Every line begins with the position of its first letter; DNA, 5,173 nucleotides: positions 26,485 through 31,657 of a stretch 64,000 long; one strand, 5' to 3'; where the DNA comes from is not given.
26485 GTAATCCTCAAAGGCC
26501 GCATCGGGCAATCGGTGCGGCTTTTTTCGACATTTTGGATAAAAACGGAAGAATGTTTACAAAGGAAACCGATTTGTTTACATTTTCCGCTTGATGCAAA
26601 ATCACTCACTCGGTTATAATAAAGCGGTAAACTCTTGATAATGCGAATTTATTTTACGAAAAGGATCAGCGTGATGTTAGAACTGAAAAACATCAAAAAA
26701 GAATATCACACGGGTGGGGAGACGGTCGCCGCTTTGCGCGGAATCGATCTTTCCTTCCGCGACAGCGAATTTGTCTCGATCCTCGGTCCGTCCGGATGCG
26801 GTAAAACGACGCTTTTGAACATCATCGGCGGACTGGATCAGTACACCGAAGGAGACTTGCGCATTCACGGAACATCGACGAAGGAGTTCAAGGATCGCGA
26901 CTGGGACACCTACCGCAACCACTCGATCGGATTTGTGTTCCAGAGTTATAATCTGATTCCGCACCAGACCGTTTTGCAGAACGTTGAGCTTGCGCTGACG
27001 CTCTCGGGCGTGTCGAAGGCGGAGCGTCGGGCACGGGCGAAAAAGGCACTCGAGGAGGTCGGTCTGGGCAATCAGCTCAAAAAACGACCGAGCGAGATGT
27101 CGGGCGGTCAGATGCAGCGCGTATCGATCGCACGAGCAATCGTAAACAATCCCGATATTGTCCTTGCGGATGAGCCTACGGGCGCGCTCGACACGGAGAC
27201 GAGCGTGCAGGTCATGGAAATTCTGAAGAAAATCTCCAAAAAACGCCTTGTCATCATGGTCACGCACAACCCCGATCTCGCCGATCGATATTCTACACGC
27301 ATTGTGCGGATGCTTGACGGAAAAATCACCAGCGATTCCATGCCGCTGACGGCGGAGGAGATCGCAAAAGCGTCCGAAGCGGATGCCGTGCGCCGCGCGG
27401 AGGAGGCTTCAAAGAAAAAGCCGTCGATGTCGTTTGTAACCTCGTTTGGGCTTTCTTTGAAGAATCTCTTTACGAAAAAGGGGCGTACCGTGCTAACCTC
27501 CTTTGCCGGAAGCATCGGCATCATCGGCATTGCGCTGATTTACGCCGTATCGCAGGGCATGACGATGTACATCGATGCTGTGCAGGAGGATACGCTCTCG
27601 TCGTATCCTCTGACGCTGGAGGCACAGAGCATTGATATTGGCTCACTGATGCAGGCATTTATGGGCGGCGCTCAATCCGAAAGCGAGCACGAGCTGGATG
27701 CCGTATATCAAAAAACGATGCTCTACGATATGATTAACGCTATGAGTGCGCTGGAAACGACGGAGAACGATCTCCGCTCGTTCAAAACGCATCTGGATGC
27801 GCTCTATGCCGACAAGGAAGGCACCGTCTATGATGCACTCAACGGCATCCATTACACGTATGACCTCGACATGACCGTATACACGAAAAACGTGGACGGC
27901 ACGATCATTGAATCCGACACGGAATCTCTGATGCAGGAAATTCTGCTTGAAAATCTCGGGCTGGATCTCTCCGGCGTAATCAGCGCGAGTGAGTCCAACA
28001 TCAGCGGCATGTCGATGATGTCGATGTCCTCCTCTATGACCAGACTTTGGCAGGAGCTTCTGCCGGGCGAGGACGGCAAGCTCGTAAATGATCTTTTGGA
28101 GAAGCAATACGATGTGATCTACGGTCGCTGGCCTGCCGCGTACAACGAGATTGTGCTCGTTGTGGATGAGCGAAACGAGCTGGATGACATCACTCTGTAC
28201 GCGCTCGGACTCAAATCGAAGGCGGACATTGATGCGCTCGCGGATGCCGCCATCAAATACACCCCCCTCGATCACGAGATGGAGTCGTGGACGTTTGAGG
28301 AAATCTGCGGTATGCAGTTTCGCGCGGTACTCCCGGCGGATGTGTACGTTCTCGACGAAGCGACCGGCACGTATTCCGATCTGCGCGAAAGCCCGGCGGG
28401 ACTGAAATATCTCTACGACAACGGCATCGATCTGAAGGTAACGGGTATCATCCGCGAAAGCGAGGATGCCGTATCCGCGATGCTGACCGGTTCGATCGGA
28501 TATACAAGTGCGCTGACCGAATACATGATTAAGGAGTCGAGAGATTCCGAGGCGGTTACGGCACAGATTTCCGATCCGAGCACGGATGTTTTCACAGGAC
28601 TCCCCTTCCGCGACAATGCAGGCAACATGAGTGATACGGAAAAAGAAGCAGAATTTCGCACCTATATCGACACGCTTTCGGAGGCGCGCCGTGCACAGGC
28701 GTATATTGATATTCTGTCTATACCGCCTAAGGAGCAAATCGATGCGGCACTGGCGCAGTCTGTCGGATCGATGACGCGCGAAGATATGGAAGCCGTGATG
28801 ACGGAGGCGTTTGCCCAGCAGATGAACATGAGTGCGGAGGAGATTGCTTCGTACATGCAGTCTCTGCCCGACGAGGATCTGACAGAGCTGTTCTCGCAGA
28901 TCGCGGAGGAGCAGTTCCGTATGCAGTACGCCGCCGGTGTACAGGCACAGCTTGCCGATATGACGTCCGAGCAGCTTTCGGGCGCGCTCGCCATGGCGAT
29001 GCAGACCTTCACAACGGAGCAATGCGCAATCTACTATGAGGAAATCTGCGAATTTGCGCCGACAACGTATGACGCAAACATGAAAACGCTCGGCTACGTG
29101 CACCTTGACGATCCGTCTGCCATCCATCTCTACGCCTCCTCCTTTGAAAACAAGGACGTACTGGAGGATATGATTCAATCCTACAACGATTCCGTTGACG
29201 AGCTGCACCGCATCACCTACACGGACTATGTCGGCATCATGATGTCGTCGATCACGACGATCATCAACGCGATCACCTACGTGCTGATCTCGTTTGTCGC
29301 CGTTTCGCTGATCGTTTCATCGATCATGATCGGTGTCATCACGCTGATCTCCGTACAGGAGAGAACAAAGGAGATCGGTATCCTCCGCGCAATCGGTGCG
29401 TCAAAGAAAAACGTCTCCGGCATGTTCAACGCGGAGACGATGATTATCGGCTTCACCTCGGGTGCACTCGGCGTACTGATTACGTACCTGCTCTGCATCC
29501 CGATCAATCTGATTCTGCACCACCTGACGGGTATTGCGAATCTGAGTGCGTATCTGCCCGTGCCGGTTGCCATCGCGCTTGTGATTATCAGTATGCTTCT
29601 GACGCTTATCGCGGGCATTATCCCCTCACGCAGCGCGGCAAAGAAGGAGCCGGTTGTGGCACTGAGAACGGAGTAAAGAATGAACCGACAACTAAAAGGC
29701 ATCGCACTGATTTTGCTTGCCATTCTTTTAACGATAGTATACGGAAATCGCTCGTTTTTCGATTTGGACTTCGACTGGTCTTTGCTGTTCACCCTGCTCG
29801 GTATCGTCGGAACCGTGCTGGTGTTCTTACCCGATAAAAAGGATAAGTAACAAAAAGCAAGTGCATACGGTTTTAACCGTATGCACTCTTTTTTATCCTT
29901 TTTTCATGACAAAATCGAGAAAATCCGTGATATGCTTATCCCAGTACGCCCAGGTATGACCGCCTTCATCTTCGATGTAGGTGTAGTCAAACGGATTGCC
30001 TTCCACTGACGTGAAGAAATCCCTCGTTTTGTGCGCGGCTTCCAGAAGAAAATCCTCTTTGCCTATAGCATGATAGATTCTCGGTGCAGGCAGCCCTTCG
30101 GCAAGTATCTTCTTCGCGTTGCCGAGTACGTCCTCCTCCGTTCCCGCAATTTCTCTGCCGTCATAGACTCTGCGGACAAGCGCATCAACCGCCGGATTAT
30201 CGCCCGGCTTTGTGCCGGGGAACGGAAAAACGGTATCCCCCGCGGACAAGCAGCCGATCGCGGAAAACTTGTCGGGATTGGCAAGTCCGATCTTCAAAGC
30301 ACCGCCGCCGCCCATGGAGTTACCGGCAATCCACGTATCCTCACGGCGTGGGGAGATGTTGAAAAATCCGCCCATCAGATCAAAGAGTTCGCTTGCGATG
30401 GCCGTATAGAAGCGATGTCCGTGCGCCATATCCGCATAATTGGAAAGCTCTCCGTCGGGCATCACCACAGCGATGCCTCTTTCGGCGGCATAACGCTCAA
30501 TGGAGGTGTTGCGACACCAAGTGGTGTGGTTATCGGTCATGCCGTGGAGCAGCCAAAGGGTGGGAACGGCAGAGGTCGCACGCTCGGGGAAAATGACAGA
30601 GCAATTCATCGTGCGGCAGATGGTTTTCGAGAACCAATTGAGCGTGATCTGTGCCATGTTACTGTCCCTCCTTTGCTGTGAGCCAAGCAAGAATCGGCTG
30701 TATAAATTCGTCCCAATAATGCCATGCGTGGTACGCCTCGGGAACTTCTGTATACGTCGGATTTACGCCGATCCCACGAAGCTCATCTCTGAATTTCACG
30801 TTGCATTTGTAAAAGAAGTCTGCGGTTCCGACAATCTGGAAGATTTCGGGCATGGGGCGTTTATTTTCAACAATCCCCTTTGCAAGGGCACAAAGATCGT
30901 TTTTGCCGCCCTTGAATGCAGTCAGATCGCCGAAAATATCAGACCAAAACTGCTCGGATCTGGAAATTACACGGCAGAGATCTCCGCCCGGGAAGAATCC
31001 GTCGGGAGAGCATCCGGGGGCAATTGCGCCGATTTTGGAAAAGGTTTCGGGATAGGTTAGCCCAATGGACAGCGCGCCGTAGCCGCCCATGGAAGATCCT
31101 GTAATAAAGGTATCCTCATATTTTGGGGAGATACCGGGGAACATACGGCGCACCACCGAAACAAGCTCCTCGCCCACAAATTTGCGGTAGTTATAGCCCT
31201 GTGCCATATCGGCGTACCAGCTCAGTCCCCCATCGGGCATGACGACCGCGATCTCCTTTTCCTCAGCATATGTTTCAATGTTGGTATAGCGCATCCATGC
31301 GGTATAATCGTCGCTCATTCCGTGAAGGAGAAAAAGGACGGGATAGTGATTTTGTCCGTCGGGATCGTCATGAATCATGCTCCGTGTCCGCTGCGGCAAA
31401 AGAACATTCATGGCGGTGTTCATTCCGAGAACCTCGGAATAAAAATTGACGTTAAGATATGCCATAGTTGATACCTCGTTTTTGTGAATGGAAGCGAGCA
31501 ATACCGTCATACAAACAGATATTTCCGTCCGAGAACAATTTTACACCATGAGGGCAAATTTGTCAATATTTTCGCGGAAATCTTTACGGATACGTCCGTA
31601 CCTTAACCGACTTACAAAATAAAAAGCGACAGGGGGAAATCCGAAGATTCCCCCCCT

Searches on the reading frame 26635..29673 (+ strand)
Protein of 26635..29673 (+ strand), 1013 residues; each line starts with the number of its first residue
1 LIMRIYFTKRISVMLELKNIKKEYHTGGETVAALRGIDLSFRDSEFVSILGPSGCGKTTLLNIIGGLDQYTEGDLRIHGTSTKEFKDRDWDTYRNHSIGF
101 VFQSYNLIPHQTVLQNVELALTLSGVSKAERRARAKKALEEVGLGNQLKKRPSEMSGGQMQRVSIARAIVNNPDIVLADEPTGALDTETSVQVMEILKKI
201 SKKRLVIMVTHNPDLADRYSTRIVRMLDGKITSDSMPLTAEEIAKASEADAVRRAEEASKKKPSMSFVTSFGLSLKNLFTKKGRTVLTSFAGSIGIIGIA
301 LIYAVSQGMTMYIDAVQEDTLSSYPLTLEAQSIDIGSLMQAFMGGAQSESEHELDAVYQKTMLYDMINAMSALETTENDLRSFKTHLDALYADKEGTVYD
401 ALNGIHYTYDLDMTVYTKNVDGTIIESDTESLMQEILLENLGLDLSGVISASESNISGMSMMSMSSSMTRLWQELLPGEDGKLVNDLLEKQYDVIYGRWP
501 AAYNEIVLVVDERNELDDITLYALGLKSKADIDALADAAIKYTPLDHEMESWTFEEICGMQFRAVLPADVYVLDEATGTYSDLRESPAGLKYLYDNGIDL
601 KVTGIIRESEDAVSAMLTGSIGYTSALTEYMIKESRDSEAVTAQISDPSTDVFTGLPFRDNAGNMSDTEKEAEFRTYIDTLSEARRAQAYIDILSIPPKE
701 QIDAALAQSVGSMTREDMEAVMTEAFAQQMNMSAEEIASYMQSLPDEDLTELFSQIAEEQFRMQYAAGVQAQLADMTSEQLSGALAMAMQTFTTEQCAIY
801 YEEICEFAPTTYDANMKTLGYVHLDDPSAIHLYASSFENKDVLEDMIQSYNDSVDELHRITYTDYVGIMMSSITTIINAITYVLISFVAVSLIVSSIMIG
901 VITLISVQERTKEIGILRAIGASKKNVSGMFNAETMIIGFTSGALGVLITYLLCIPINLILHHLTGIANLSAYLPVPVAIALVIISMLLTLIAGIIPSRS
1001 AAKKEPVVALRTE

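Call 15: search_protein_families(library=pfam, proteins=[window:26635-29673:+], max_evalue=0.001)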
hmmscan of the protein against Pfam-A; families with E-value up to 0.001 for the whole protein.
window:26635-29673:+ (1013 aa): 3 families
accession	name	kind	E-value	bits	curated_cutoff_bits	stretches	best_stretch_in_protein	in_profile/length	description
PF00005.33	ABC_tran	-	4.4e-35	121.7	25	1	34-182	1-136/137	ABC transporter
PF02687.27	FtsX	-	1.4e-19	70.8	25.5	1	886-1006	2-120/120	FtsX-like permease C-terminal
PF02463.25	SMC_N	-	0.0003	20.7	40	0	43-219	23-205/220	RecF/RecN/SMC N terminal domain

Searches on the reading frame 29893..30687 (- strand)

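Call 15: search_protein_families(library=pfam, proteins=[window:29893-30687:-], max_evalue=0.001)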
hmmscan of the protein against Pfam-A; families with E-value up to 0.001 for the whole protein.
window:29893-30687:- (264 aa): 1 family
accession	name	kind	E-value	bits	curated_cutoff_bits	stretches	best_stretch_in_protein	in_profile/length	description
PF00756.26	Esterase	-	2.1e-21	77.3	22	1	20-255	1-246/251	Putative esterase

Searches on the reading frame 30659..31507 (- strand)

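Call 15: search_protein_families(library=pfam, proteins=[window:30659-31507:-], max_evalue=0.001)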
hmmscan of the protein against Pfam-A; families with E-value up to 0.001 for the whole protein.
window:30659-31507:- (282 aa): 1 family
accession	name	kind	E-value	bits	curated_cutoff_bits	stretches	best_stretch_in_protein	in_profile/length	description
PF00756.26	Esterase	-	3.3e-22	79.9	22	1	24-274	1-249/251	Putative esterase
